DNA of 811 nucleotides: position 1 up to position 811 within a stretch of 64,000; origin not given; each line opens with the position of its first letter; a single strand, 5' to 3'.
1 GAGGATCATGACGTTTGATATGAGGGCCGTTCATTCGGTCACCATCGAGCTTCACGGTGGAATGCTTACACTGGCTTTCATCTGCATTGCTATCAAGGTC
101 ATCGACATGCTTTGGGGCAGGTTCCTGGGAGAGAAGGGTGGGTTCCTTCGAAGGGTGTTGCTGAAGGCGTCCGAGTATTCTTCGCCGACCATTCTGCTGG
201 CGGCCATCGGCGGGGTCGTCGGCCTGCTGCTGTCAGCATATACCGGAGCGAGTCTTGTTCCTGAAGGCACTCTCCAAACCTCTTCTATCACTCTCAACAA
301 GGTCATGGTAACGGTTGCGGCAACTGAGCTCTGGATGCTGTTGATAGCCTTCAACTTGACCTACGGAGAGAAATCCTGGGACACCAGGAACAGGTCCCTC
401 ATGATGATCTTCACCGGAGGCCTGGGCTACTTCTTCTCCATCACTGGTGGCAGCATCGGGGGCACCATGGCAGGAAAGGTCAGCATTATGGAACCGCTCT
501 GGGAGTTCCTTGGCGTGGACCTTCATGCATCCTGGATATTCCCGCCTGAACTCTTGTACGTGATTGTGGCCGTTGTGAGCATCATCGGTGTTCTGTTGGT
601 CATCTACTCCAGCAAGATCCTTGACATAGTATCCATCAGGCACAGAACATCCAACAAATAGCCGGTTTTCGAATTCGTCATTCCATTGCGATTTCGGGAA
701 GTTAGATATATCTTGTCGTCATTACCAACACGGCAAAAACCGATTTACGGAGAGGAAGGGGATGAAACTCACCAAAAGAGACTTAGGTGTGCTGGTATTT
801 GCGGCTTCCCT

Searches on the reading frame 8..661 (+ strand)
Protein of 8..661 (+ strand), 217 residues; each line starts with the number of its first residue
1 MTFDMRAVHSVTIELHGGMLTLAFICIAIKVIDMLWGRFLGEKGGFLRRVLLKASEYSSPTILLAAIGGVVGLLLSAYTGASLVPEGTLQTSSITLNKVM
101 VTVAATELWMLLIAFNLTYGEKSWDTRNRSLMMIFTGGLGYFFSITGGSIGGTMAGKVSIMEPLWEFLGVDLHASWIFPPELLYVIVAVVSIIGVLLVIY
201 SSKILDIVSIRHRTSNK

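Call 9: search_protein_families(library=pfam, proteins=[window:8-661:+], max_evalue=0.001)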
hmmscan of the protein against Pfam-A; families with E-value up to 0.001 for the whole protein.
window:8-661:+ (217 aa): 0 families

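Call 50: find_homologous_proteins(query=window:8-661:+, max_evalue=0.001)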
Query window:8-661:+ (217 aa): 39 proteins with E <= 0.001 among 1185 candidates.
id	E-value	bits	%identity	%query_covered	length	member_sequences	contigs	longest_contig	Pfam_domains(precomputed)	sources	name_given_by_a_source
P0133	3.5e-129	447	97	100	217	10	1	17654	-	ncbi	-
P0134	1.4e-124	432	94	100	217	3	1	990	-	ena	-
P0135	2.7e-118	411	90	98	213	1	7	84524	-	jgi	jgi:hypothetical protein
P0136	1.2e-117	409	89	98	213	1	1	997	-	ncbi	-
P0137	8.7e-111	387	84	98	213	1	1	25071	-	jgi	jgi:hypothetical protein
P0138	1.9e-104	366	79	98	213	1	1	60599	-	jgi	jgi:hypothetical protein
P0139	2.6e-104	366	79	98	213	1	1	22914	-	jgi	jgi:hypothetical protein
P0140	2.8e-102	359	76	98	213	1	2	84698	-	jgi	jgi:hypothetical protein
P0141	1.5e-98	347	73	100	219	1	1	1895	-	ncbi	ncbi:MAG: hypothetical protein ACE5IO_09955 [Thermoplasmata archaeon]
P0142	4.4e-98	345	75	98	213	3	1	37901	-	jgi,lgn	jgi:hypothetical protein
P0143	5.6e-92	325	73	94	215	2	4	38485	-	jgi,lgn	jgi:hypothetical protein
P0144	3.4e-91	323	74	98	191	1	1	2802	-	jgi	jgi:hypothetical protein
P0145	9.2e-88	312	67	99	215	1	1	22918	-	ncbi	-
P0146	2.1e-87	311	71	92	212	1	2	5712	-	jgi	-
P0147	2.4e-86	307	64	99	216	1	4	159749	-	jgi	jgi:hypothetical protein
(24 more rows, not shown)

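Call 52: search_protein_families(library=pfam, alignment_id=A4, max_evalue=1)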
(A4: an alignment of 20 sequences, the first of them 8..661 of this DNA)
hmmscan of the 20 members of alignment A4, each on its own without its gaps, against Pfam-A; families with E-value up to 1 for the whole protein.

A. member 1, window:8-661:+ (217 aa): 0 families

B. families by the number of members that match (of 20 scanned): 17 families
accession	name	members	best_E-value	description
PF09990.14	DUF2231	7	7.6e-06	Predicted membrane protein (DUF2231)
PF04973.17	NMN_transporter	1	0.022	Nicotinamide mononucleotide transporter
PF02687.27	FtsX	1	0.028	FtsX-like permease C-terminal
PF04123.18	DUF373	1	0.03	Domain of unknown function (DUF373)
PF06109.18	HlyE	1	0.057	Haemolysin E (HlyE)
PF24417.1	DUF7549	1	0.057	Family of unknown function (DUF7549)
PF10136.14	SpecificRecomb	1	0.08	Site-specific recombinase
PF09843.14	DUF2070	1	0.14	Predicted membrane protein (DUF2070)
PF24260.1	DUF7461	1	0.16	Family of unknown function (DUF7461)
PF06792.17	UPF0261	1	0.18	Uncharacterised protein family (UPF0261) N-terminal domain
PF20159.5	YidB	1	0.19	YidB-like protein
PF08427.15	ARMH3_C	1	0.24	Armadillo-like helical domain-containing protein 3, C-terminal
PF19273.5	Exportin-5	1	0.26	Exportin-5 family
PF19870.4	DUF6343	1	0.33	Family of unknown function (DUF6343)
PF13800.11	Sigma_reg_N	1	0.34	Sigma factor regulator N-terminal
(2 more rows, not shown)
